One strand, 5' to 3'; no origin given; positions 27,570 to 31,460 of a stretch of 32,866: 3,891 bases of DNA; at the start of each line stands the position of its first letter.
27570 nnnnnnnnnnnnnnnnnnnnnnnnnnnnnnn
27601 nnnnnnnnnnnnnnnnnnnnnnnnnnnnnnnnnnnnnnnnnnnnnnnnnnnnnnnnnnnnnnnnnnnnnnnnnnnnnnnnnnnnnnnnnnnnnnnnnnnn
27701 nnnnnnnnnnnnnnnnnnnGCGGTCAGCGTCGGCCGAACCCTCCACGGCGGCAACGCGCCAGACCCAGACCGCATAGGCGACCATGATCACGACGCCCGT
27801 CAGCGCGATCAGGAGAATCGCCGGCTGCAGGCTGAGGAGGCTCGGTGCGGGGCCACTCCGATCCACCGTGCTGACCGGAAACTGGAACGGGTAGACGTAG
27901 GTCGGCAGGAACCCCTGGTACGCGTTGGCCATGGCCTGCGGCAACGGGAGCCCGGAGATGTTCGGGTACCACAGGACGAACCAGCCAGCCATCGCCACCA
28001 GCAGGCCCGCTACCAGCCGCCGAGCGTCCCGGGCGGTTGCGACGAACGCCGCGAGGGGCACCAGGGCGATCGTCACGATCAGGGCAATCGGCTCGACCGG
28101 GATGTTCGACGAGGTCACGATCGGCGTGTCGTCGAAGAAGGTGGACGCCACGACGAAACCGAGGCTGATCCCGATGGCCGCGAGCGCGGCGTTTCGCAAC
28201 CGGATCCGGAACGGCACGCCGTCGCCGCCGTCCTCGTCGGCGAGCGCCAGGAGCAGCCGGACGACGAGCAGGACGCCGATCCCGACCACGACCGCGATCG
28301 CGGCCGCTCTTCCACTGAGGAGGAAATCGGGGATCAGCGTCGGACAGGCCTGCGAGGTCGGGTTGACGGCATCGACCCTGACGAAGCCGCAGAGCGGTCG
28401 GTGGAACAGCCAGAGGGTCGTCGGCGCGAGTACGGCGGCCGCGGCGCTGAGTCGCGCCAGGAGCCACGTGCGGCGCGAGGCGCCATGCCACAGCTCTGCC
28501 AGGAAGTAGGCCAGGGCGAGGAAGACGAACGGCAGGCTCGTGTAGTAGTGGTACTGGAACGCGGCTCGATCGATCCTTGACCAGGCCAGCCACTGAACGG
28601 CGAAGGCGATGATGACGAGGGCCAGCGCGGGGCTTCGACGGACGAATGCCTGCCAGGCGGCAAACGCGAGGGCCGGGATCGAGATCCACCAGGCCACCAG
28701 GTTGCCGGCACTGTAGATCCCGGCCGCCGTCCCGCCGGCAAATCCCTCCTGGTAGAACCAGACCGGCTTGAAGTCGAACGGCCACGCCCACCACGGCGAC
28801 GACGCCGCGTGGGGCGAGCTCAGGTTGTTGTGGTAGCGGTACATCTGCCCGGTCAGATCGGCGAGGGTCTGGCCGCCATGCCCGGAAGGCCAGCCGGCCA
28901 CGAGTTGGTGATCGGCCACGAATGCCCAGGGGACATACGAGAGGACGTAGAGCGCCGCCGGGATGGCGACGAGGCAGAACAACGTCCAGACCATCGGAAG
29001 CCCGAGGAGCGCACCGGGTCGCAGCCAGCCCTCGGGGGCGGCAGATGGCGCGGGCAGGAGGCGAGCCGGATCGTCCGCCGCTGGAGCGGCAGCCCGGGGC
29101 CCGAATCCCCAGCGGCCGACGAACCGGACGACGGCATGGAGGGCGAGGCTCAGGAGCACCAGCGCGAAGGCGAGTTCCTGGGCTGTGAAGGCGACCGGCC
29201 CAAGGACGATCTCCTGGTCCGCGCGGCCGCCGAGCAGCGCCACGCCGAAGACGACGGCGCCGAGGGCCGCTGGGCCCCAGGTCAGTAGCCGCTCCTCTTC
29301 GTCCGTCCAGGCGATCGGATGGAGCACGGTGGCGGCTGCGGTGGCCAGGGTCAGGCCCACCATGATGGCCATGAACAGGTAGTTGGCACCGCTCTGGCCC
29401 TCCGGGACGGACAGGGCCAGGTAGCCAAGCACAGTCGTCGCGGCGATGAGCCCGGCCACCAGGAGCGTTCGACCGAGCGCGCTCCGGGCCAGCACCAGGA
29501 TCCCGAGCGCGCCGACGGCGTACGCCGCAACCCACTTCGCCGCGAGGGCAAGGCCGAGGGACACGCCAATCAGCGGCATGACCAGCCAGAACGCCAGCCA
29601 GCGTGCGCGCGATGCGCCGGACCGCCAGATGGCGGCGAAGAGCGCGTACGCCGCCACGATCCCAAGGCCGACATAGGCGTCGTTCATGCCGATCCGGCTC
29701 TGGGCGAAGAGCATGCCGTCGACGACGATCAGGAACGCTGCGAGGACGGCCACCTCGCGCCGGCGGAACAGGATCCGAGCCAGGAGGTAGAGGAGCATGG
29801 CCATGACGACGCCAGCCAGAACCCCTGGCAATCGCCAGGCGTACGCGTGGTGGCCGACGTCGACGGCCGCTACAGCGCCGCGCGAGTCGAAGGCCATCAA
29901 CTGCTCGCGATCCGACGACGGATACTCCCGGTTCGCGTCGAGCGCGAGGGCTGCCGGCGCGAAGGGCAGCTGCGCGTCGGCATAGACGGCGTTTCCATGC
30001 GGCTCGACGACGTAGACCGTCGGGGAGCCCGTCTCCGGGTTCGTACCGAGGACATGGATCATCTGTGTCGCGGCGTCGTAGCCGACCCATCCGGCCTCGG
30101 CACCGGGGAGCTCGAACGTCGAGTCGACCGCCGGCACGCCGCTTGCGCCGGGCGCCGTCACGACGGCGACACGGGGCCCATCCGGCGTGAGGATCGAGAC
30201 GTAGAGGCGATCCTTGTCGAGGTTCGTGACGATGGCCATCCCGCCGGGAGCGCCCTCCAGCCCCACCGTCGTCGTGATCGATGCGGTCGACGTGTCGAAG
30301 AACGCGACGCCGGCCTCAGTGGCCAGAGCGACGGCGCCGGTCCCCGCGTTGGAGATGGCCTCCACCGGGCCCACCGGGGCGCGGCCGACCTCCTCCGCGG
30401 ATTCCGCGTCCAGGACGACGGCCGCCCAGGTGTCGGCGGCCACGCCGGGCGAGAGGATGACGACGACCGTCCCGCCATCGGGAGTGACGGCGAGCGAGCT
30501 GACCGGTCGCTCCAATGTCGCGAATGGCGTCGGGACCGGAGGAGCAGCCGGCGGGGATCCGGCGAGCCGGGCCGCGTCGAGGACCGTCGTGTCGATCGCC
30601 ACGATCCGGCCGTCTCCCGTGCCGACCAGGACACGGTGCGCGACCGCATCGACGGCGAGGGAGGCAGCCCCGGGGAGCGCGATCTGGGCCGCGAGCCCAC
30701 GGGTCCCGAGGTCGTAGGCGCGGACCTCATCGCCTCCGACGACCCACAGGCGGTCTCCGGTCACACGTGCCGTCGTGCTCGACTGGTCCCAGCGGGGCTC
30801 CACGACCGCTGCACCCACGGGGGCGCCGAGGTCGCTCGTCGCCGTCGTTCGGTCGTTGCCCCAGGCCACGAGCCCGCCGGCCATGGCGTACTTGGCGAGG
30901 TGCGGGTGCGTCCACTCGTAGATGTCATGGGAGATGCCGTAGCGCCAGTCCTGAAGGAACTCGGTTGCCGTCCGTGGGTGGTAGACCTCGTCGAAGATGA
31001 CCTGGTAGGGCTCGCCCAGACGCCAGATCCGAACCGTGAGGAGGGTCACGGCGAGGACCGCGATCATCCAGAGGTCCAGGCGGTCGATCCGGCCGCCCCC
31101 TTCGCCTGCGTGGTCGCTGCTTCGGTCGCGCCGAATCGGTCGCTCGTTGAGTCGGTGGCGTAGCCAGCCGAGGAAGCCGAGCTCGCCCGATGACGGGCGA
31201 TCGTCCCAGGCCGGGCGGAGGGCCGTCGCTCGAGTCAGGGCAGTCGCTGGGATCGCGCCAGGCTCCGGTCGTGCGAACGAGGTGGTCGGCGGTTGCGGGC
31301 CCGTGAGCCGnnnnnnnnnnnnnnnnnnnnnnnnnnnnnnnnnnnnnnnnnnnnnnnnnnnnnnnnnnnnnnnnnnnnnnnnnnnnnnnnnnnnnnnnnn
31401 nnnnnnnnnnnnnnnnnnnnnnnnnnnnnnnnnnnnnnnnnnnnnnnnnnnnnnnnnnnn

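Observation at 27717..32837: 1706-aa fusion of two GT-C glycosyltransferase modules abutting the PIM operon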

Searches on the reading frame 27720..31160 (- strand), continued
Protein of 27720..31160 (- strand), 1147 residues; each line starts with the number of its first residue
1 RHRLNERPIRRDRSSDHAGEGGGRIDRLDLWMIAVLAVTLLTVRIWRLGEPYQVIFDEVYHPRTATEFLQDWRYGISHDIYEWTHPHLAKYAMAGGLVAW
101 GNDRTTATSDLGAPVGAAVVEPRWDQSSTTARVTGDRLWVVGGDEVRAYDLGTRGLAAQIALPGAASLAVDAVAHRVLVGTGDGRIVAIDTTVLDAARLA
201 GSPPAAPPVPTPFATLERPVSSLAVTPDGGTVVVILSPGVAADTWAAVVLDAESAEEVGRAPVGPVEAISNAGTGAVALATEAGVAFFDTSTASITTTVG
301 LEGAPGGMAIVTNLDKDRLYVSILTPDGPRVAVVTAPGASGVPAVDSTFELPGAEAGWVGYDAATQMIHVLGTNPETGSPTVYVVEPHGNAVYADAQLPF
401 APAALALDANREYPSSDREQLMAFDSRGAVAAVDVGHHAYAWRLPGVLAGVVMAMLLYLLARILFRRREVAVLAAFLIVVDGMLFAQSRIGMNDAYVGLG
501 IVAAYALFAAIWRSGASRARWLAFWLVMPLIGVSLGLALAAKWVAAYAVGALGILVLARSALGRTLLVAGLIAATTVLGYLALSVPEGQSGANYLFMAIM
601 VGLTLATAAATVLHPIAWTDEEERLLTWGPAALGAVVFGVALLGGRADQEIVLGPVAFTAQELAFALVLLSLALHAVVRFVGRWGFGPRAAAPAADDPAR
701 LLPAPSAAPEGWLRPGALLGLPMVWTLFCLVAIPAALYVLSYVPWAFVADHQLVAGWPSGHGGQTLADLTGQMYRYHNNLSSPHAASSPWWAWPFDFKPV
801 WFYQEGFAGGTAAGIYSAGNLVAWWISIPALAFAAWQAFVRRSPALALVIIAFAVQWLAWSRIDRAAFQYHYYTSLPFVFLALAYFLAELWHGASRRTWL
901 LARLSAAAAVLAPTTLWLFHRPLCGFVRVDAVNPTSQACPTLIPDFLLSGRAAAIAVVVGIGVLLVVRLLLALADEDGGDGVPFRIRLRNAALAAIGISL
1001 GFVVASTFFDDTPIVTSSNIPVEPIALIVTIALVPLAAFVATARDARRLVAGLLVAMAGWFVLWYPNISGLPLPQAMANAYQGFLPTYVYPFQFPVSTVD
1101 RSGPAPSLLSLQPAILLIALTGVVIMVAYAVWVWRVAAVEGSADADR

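Call 64: find_encoding_contigs(protein=P0395, flank=6000, max_places=2)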
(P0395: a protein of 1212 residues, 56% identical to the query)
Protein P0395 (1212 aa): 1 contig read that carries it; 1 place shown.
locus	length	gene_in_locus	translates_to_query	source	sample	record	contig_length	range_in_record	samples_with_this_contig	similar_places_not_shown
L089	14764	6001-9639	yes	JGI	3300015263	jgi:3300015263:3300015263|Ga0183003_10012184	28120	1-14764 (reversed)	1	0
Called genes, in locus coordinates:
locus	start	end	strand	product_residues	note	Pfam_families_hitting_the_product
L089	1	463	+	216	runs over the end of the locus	PF02577:BFN_dom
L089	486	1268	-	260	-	PF00535:Glycos_transf_2, PF13641:Glyco_tranf_2_3 (weak)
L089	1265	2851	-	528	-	PF11028:TMEM260_N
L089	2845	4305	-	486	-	-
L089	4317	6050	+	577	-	PF09594:GT87 (weak)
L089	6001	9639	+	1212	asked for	PF02366:PMT, PF16192:PMT_4TMC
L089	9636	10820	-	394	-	PF13439:Glyco_transf_4, PF13579:Glyco_trans_4_4, PF20706:GT4-conflict, PF00534:Glycos_transf_1, PF13692:Glyco_trans_1_4, PF13524:Glyco_trans_1_2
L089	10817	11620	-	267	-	PF13263:PHP_C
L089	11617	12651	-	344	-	PF03279:Lip_A_acyltrans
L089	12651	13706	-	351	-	PF03279:Lip_A_acyltrans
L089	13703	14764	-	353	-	?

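Call 83: search_solved_structures(query=A2, max_evalue=0.01, show_alignments=1)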
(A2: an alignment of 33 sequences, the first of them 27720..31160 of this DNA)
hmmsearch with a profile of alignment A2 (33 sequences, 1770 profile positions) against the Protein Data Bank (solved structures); distinct sequences matched with E-value up to 0.01: 4.
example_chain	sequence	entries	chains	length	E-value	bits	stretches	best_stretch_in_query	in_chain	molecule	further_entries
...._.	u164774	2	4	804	0.0005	20.7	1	1378-1439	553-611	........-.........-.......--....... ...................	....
4ovd_A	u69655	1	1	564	0.00061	20.4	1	815-905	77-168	Peptidoglycan glycosyltransferase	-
9e61_A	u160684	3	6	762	0.00061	20.4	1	1379-1443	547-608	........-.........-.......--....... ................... 4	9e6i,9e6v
6p25_A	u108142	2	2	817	0.00081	20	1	1061-1170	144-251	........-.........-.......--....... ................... 1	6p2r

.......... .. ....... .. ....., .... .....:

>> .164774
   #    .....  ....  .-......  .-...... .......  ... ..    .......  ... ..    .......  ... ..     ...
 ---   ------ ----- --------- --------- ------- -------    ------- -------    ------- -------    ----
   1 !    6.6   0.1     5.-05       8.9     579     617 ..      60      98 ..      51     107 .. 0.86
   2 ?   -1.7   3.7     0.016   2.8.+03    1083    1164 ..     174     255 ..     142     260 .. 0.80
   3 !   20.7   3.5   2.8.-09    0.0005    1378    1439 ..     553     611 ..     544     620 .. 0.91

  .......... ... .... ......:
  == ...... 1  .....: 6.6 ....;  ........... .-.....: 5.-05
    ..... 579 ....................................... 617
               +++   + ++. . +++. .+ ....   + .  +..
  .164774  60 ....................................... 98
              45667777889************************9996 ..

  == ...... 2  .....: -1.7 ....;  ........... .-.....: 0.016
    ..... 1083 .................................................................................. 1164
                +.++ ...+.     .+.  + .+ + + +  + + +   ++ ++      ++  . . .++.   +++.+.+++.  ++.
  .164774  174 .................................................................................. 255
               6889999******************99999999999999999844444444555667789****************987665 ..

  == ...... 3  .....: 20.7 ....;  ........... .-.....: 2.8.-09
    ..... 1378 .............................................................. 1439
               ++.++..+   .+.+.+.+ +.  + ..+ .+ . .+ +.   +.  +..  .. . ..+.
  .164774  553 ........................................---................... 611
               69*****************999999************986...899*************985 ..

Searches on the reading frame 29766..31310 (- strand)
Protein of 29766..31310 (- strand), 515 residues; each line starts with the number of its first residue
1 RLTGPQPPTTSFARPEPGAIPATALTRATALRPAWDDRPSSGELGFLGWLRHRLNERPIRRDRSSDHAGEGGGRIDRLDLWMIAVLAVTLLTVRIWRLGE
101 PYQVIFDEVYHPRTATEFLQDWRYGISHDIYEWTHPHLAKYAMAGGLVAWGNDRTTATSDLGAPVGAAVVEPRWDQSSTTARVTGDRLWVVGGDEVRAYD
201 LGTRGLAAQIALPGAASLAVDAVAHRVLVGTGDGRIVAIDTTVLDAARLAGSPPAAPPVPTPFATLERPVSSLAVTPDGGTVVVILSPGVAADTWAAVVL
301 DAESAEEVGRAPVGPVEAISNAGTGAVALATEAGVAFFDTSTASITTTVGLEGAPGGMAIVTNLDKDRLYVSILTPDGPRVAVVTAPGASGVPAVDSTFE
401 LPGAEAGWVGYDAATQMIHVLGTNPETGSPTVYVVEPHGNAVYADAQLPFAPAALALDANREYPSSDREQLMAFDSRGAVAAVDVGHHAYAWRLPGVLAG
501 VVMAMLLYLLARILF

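Call 5: search_protein_families(library=pfam, proteins=[window:29766-31310:-], max_evalue=10)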
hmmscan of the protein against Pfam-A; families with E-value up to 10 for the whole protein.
seq(515 aa): 1 family
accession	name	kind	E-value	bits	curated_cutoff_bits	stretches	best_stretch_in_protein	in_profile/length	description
PF02366.24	PMT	-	0.0032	17.5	22.7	1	85-158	2-68/245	Dolichyl-phosphate-mannose-protein mannosyltransferase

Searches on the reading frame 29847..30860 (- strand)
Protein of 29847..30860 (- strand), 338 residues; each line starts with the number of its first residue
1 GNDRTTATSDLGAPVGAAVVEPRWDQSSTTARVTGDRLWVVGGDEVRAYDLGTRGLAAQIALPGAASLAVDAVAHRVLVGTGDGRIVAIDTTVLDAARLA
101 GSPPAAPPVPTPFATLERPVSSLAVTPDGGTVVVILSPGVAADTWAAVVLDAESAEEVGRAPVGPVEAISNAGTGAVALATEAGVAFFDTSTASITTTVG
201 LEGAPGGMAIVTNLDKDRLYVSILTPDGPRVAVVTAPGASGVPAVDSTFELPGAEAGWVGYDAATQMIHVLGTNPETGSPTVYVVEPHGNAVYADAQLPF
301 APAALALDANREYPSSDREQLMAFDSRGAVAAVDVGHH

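Call 86: search_protein_families(library=pfam, alignment_id=A3, max_evalue=1)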
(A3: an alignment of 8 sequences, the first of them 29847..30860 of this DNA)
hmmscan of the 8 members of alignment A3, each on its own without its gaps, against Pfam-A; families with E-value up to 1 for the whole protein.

A. member 1, window:29847-30860:- (338 aa): 0 families

B. families by the number of members that match (of 8 scanned): 8 families
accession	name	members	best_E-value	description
PF23414.1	Beta-prop_EML_2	3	0.035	Echinoderm microtubule-associated protein second beta-propeller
PF25174.1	Beta-prop_THOC3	1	0.013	THOC3 beta-propeller domain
PF13570.13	Beta-prop_ACSF4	1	0.017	Beta-alanine-activating enzyme, beta-propeller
PF24807.1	WD40_CDC20-Fz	1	0.038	CDC20/Fizzy WD40 domain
PF24534.1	HMA_PCA1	1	0.041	PCA1 HMA heavy metal-associated domain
PF20410.3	X-Tfes_XVIPCD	1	0.076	X-Tfes, XVIPCD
PF16115.10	DUF4831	1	0.25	Domain of unknown function (DUF4831)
PF25172.1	Beta-prop_WDR3_2nd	1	0.32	WDR3 second beta-propeller domain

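Call 87: search_solved_structures(query=A3, max_evalue=1)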
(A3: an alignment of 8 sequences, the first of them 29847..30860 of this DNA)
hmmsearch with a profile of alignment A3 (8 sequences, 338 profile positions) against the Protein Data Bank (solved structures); distinct sequences matched with E-value up to 1: 11.
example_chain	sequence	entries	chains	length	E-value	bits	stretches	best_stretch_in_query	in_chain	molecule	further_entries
1l0q_A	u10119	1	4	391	0.00037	23.1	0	143-244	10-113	Surface layer protein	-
5ol2_A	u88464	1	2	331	0.0053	19.3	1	68-143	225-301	Electron transfer flavoprotein large subunit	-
8fl2_NV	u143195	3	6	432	0.043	16.3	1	46-134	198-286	WD repeat-containing protein 18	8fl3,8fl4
9dum_A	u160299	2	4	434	0.044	16.3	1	46-133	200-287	WD repeat-containing protein 18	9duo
7uwf_A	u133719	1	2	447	0.047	16.2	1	46-133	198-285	WD repeat-containing protein 18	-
4gbs_A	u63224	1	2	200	0.11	15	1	70-133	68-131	Putative lipoprotein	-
22gu_A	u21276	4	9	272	0.13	14.7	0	33-90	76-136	CJ1041C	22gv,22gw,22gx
3ott_A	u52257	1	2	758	0.21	14.1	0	36-58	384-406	Two-component system sensor histidine kinase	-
3va6_A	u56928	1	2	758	0.21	14.1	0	36-58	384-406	Two-component system sensor histidine kinase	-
3tso_A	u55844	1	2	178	0.29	13.6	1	66-140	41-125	Ras-related protein Rab-25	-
2oil_A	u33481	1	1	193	0.37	13.2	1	66-140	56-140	Ras-related protein Rab-25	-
